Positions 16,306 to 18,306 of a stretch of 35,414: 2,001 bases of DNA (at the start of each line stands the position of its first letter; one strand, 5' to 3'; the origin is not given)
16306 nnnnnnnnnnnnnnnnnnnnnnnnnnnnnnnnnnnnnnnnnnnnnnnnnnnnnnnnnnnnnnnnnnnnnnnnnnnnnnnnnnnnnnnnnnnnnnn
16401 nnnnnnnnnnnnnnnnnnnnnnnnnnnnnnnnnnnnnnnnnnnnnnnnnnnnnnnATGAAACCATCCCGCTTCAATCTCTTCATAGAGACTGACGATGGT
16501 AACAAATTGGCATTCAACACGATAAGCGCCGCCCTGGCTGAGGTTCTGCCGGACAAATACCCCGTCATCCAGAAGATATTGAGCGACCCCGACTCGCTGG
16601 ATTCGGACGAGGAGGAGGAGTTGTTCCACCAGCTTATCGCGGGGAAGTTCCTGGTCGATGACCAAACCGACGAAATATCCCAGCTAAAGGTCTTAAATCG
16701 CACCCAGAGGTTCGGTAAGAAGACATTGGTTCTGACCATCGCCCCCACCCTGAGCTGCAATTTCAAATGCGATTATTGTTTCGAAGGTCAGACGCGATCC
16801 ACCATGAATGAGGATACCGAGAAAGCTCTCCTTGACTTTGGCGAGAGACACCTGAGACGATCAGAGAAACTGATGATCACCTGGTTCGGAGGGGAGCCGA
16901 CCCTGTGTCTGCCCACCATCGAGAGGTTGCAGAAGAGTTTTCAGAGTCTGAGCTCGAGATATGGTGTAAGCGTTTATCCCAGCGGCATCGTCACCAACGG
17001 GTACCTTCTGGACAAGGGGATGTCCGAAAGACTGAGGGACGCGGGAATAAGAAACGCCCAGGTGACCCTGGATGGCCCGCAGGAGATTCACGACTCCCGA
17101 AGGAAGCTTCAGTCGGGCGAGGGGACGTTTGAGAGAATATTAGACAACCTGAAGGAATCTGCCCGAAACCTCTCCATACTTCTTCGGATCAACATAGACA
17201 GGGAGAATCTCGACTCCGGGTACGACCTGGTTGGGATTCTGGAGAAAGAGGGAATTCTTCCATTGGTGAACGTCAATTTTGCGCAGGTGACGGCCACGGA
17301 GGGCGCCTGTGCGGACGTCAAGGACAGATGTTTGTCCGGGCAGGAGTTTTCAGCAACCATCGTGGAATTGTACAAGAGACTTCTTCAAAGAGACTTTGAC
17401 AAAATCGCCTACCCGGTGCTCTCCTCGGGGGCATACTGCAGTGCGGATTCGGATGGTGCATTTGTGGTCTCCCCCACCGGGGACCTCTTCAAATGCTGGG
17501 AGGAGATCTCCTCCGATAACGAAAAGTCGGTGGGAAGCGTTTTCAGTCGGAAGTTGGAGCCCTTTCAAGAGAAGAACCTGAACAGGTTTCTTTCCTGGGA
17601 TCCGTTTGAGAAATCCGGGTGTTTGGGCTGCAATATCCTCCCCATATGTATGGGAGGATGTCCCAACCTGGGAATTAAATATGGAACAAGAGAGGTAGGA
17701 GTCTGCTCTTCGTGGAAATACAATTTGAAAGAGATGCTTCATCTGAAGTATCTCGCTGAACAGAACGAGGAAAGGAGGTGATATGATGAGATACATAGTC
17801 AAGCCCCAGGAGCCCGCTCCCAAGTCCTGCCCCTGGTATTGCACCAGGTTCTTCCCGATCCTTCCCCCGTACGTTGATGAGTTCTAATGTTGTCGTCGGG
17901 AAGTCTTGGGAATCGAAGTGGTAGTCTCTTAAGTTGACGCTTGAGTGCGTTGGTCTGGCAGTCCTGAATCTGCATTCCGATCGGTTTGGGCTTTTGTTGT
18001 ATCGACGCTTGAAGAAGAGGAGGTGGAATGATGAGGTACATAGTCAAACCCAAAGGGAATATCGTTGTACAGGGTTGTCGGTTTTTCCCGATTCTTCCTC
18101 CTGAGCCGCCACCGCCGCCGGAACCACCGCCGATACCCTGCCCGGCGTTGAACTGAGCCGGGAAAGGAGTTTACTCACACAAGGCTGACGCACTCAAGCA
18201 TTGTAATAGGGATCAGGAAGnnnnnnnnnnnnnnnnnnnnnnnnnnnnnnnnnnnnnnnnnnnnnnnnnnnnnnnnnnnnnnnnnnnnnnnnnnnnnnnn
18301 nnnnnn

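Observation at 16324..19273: Candidate new RiPP locus: two different radical-SAM/SPASM enzymes bracket two paralogous Pro-rich peptide genes missing from the ORF track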

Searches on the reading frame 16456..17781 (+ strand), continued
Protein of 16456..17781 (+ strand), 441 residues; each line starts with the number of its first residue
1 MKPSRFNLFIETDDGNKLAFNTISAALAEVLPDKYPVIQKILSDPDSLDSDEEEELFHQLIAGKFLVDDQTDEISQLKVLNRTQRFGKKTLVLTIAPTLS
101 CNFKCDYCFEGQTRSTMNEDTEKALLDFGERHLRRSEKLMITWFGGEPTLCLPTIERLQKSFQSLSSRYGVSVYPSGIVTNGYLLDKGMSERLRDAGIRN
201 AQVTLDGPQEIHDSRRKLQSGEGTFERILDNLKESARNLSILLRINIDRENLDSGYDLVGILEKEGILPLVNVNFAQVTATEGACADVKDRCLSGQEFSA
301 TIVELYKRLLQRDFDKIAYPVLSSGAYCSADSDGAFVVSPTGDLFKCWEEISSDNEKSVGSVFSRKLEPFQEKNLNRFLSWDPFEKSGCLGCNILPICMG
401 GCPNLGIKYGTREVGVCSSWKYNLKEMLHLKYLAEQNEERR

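Call 68: search_protein_families(library=ncbifam, proteins=[L062:6001-7317:+, L055:6001-7314:+, L038:3021-4322:+, L012:6001-7317:+, L012:7524-8528:+], max_evalue=0.5)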
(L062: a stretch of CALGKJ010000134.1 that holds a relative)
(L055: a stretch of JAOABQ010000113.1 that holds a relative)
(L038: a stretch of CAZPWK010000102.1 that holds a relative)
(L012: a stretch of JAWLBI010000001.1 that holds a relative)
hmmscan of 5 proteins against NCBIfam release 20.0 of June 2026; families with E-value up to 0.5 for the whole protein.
L062:6001-7317:+ (439 aa): 69 families (the best 25 are shown)
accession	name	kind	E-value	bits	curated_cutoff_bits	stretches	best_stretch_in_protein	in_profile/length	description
TIGR04334.1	rSAM_Clo7bot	equivalog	2.3e-233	774.6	600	1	2-439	1-438/440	radical SAM/SPASM domain Clo7bot peptide maturase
TIGR04463.1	rSAM_vs_C_rich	equivalog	6.6e-99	331.6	525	1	6-428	1-422/438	TIGR04463 family radical SAM/SPASM RiPP maturase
NF038107.1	rSAM_NF038107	equivalog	7.1e-82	275.5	600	1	1-427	1-424/444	Cys-every-fifth radical SAM/SPASM peptide maturase CefB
NF052473.1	rSAM_FlmE_OhkG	exception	4.3e-64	217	500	1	1-438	1-459/481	FlmE/OhkG family radical SAM/SPASM peptide maturase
TIGR04280.1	geopep_mat_rSAM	hypoth_equivalog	8e-54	183.2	400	1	1-409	1-395/428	geopeptide radical SAM maturase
NF047865.1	rSAM_PapB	equivalog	1.7e-40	139.3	340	1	93-407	5-317/330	PapB family radical SAM/SPASM ranthipeptide maturase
NF041298.1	rSAM_mat_DynA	equivalog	5e-29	101.4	450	1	95-407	5-322/356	dynobactin maturation radical SAM/SPASM protein DynA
TIGR03906.1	quino_hemo_SAM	equivalog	1.4e-27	96.5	453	1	22-408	17-416/467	quinohemoprotein amine dehydrogenase maturation protein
TIGR04064.1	rSAM_nif11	equivalog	3.8e-26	91.8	518.7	1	16-408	12-402/459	nif11-like peptide radical SAM maturase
TIGR03974.1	rSAM_six_Cys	equivalog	1.4e-24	86.8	425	1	36-410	45-420/451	thioether cross-link-forming SCIFF peptide maturase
TIGR04068.1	rSAM_ocin_clost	equivalog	1.2e-23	83.7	500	1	20-300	14-300/462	Cys-rich peptide radical SAM maturase CcpM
TIGR03978.1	rSAM_paired_1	equivalog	8.2e-22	77.6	370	1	63-301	52-292/466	His-Xaa-Ser system radical SAM maturase HxsB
NF040492.1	not_ScfB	exception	5.2e-20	71.7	855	1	41-409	53-418/450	ScfB-related radical SAM/SPASM orphan maturase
TIGR03942.1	sulfatase_rSAM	equivalog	6.5e-20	71.5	349.45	1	99-412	9-330/363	anaerobic sulfatase maturase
TIGR04083.1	rSAM_pep_methan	hypoth_equivalog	1.3e-19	70.4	300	1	94-424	3-334/376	TIGR04083 family peptide-modifying radical SAM enzyme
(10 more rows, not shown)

L055:6001-7314:+ (438 aa): 73 families (the best 25 are shown)
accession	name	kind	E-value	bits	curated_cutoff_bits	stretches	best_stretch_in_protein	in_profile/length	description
TIGR04334.1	rSAM_Clo7bot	equivalog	3.4e-216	718.1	600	1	2-438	1-438/440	radical SAM/SPASM domain Clo7bot peptide maturase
TIGR04463.1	rSAM_vs_C_rich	equivalog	1.8e-92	310.4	525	1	9-429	4-424/438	TIGR04463 family radical SAM/SPASM RiPP maturase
NF038107.1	rSAM_NF038107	equivalog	6.8e-81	272.3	600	1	1-425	1-423/444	Cys-every-fifth radical SAM/SPASM peptide maturase CefB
NF052473.1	rSAM_FlmE_OhkG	exception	8.4e-66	222.6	500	1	1-437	1-459/481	FlmE/OhkG family radical SAM/SPASM peptide maturase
TIGR04280.1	geopep_mat_rSAM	hypoth_equivalog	4.8e-53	180.6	400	1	1-409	1-396/428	geopeptide radical SAM maturase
NF047865.1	rSAM_PapB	equivalog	5.7e-41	140.8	340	1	93-407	5-318/330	PapB family radical SAM/SPASM ranthipeptide maturase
NF041298.1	rSAM_mat_DynA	equivalog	1.7e-31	109.5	450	1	95-407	5-323/356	dynobactin maturation radical SAM/SPASM protein DynA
TIGR03906.1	quino_hemo_SAM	equivalog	4.9e-25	88.1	453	1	88-410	90-419/467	quinohemoprotein amine dehydrogenase maturation protein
TIGR04068.1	rSAM_ocin_clost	equivalog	4e-24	85.3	500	1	20-298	14-299/462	Cys-rich peptide radical SAM maturase CcpM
TIGR04064.1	rSAM_nif11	equivalog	1.4e-23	83.3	518.7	2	20-232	16-221/459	nif11-like peptide radical SAM maturase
TIGR04083.1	rSAM_pep_methan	hypoth_equivalog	5.8e-23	81.4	300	2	94-269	3-170/376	TIGR04083 family peptide-modifying radical SAM enzyme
TIGR03974.1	rSAM_six_Cys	equivalog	4.1e-21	75.4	425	1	44-410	54-421/451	thioether cross-link-forming SCIFF peptide maturase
TIGR03942.1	sulfatase_rSAM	equivalog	4.9e-21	75.2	349.45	1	99-412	9-331/363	anaerobic sulfatase maturase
TIGR03978.1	rSAM_paired_1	equivalog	5.5e-21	74.9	370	1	64-301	53-293/466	His-Xaa-Ser system radical SAM maturase HxsB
NF010321.0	PRK13758.1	equivalog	1.5e-18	67.1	441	1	91-408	4-333/370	anaerobic sulfatase-maturase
TIGR04085.1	rSAM_more_4Fe4S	domain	1.2e-14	54.4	27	1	330-412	1-81/93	SPASM domain-containing protein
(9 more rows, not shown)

L038:3021-4322:+ (434 aa): 61 families (the best 25 are shown)
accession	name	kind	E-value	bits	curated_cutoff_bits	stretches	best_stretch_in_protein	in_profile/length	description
TIGR04463.1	rSAM_vs_C_rich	equivalog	5.3e-90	302.3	525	1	6-414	1-404/438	TIGR04463 family radical SAM/SPASM RiPP maturase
TIGR04334.1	rSAM_Clo7bot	equivalog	7.2e-88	295.1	600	1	2-432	1-431/440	radical SAM/SPASM domain Clo7bot peptide maturase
TIGR04280.1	geopep_mat_rSAM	hypoth_equivalog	4.9e-54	183.9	400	1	1-413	1-401/428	geopeptide radical SAM maturase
NF038107.1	rSAM_NF038107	equivalog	9.2e-53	179.6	600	1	55-405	47-401/444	Cys-every-fifth radical SAM/SPASM peptide maturase CefB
NF052473.1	rSAM_FlmE_OhkG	exception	6.7e-45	153.7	500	2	1-270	1-281/481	FlmE/OhkG family radical SAM/SPASM peptide maturase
NF047865.1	rSAM_PapB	equivalog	6.4e-31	107.8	340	2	96-271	6-181/330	PapB family radical SAM/SPASM ranthipeptide maturase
NF041298.1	rSAM_mat_DynA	equivalog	3.8e-23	82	450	1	97-310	5-215/356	dynobactin maturation radical SAM/SPASM protein DynA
TIGR03942.1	sulfatase_rSAM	equivalog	2.1e-20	73.1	349.45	2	100-269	8-180/363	anaerobic sulfatase maturase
TIGR03974.1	rSAM_six_Cys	equivalog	2.7e-20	72.7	425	1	89-413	95-425/451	thioether cross-link-forming SCIFF peptide maturase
TIGR04064.1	rSAM_nif11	equivalog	1.4e-19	70.2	518.7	2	57-237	48-223/459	nif11-like peptide radical SAM maturase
TIGR03906.1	quino_hemo_SAM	equivalog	2.1e-17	62.9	453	2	92-235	95-238/467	quinohemoprotein amine dehydrogenase maturation protein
NF041707.1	rSAM_YhhB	equivalog_domain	3e-16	59.3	445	1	103-237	12-151/369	cyclophane-forming radical SAM/SPASM peptide maturase YhhB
TIGR04136.1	rSAM_FibroRumin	equivalog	1.3e-15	57.2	400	1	140-412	153-426/458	FibroRumin system radical SAM peptide maturase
TIGR04083.1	rSAM_pep_methan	hypoth_equivalog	1.5e-15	56.9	300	1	94-429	1-339/376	TIGR04083 family peptide-modifying radical SAM enzyme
TIGR04085.1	rSAM_more_4Fe4S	domain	2.4e-15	56.7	27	1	331-413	1-83/93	SPASM domain-containing protein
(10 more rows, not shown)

L012:6001-7317:+ (439 aa): 69 families (the best 25 are shown)
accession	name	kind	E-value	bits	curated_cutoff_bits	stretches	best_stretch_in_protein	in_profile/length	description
TIGR04463.1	rSAM_vs_C_rich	equivalog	4.8e-97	325.5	525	1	13-431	8-427/438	TIGR04463 family radical SAM/SPASM RiPP maturase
TIGR04334.1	rSAM_Clo7bot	equivalog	1.2e-89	300.9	600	1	2-435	1-436/440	radical SAM/SPASM domain Clo7bot peptide maturase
NF038107.1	rSAM_NF038107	equivalog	1.2e-67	228.6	600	1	1-404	1-402/444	Cys-every-fifth radical SAM/SPASM peptide maturase CefB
NF052473.1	rSAM_FlmE_OhkG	exception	1.9e-59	201.6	500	2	1-270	1-284/481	FlmE/OhkG family radical SAM/SPASM peptide maturase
TIGR04280.1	geopep_mat_rSAM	hypoth_equivalog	5e-53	180.6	400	1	1-404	1-394/428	geopeptide radical SAM maturase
NF047865.1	rSAM_PapB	equivalog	1.1e-38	133.3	340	1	92-405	4-319/330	PapB family radical SAM/SPASM ranthipeptide maturase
NF041298.1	rSAM_mat_DynA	equivalog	1.9e-29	102.8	450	1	95-408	5-327/356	dynobactin maturation radical SAM/SPASM protein DynA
TIGR04068.1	rSAM_ocin_clost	equivalog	1.1e-25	90.5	500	1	33-237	27-234/462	Cys-rich peptide radical SAM maturase CcpM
TIGR04064.1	rSAM_nif11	equivalog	2.2e-25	89.3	518.7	2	83-235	72-224/459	nif11-like peptide radical SAM maturase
TIGR03974.1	rSAM_six_Cys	equivalog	2.5e-25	89.3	425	1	83-408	91-422/451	thioether cross-link-forming SCIFF peptide maturase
TIGR03942.1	sulfatase_rSAM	equivalog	1.8e-24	86.5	349.45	1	99-409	9-331/363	anaerobic sulfatase maturase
TIGR03906.1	quino_hemo_SAM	equivalog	8.9e-21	74.1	453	2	83-290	88-296/467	quinohemoprotein amine dehydrogenase maturation protein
NF040492.1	not_ScfB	exception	1.7e-18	66.8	855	1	58-405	66-418/450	ScfB-related radical SAM/SPASM orphan maturase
NF041707.1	rSAM_YhhB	equivalog_domain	2.7e-18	66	445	2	100-236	11-153/369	cyclophane-forming radical SAM/SPASM peptide maturase YhhB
TIGR04136.1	rSAM_FibroRumin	equivalog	5.1e-18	65.1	400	1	100-409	100-425/458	FibroRumin system radical SAM peptide maturase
TIGR04085.1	rSAM_more_4Fe4S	domain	5.4e-16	58.8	27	1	328-409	1-81/93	SPASM domain-containing protein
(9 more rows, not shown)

L012:7524-8528:+ (335 aa): 94 families (the best 25 are shown)
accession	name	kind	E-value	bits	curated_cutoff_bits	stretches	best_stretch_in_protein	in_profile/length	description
TIGR04545.1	rSAM_ahbD_hemeb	equivalog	1.1e-48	166.4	500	2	1-186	1-185/339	heme b synthase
TIGR04055.1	rSAM_NirJ2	equivalog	6.9e-48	163.8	500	1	2-327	2-325/326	putative heme d1 biosynthesis radical SAM protein NirJ2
NF045574.1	sacti_mat_StsB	exception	3.1e-41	141.7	625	1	5-317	101-406/466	StsB family radical SAM/SPASM domain sactipeptide maturase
TIGR03962.1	mycofact_rSAM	equivalog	3.5e-41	141.5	265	1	2-326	14-333/339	mycofactocin radical SAM maturase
TIGR04347.1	pseudo_SAM_Halo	equivalog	1.6e-39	136.3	525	2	4-181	42-215/390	TIGR04347 family pseudo-SAM/SPASM protein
TIGR02109.1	PQQ_syn_pqqE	equivalog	4.2e-39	134.5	381.35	1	4-328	11-334/358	pyrroloquinoline quinone biosynthesis protein PqqE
TIGR04053.2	TIGR04053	equivalog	1.9e-37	129.4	395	2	3-189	11-199/366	TIGR04053 family radical SAM/SPASM domain-containing protein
TIGR04051.1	rSAM_NirJ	equivalog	7.5e-37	127.1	515.45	2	4-190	6-190/354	heme d1 biosynthesis radical SAM protein NirJ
NF050035.1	rSAM_WgK_link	exception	9.6e-37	126.8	650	2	5-187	14-195/367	radical SAM/SPASM peptide maturase WgkB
TIGR04054.1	rSAM_NirJ1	equivalog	6e-36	123.9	650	2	3-182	39-216/387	putative heme d1 biosynthesis radical SAM protein NirJ1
TIGR04546.1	rSAM_ahbC_deAc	equivalog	1.9e-35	122.4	650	2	3-182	42-219/390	12,18-didecarboxysiroheme deacetylase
TIGR04133.1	rSAM_w_lipo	hypoth_equivalog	8.3e-35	120.3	425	1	3-308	27-333/350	TIGR04133 family radical SAM/SPASM protein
TIGR03913.1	rad_SAM_trio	equivalog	8.9e-34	116.7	591.75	2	4-168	23-184/477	GDL motif peptide-associated radical SAM/SPASM maturase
TIGR04303.1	GeoRSP_rSAM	equivalog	4.5e-33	115.2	400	1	3-324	8-324/325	GeoRSP system radical SAM/SPASM protein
TIGR02666.1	moaA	equivalog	9e-28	97.2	284.05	1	6-211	16-227/336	GTP 3',8-cyclase MoaA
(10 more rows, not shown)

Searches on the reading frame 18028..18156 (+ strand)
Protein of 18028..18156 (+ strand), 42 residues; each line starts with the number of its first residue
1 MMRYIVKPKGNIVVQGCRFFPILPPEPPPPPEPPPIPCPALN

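Call 3: search_protein_families(library=ncbifam, proteins=[window:18028-18156:+], max_evalue=1)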
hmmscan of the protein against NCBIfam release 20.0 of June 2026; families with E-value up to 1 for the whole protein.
window:18028-18156:+ (42 aa): 1 family
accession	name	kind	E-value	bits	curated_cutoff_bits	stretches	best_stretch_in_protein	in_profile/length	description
TIGR04333.1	Clo7Bot_mod_Cys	subfamily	0.14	12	31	1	2-11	1-10/34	Clo7bot family Cys-rich peptide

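Call 4: search_protein_families(library=pfam, proteins=[window:18028-18156:+], max_evalue=1)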
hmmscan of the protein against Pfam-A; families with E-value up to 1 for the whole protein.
window:18028-18156:+ (42 aa): 0 families

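Call 73: find_homologous_proteins(query=A4, max_evalue=0.001)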
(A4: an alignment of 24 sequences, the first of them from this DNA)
Query A4 (24 sequences) (42 aa, profile of the alignment): 23 proteins with E <= 0.001 among 140 candidates.
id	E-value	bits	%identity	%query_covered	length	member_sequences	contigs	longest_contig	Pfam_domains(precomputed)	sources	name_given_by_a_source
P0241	3.5e-10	57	39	57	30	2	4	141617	-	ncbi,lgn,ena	-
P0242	3.6e-10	57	38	31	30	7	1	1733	-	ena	-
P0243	5.2e-10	57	38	31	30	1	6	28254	-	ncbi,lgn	-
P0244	2.5e-9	54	-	-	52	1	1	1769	-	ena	-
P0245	3.7e-9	54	60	24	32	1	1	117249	-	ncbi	-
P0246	1.3e-8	52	46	57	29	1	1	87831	-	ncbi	-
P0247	1.3e-8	52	-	-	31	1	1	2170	-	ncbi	-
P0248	2.5e-8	51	57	17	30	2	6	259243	-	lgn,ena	-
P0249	3.3e-8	51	-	-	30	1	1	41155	-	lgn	-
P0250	3.3e-8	51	-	-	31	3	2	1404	-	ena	-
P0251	3.6e-8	51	35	52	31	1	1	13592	-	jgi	-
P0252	7.8e-8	50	41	60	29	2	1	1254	-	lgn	-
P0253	9.9e-8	49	42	29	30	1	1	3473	-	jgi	-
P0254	1.1e-7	49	35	52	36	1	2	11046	-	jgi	jgi:hypothetical protein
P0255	1.4e-7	49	56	21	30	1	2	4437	-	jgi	jgi:hypothetical protein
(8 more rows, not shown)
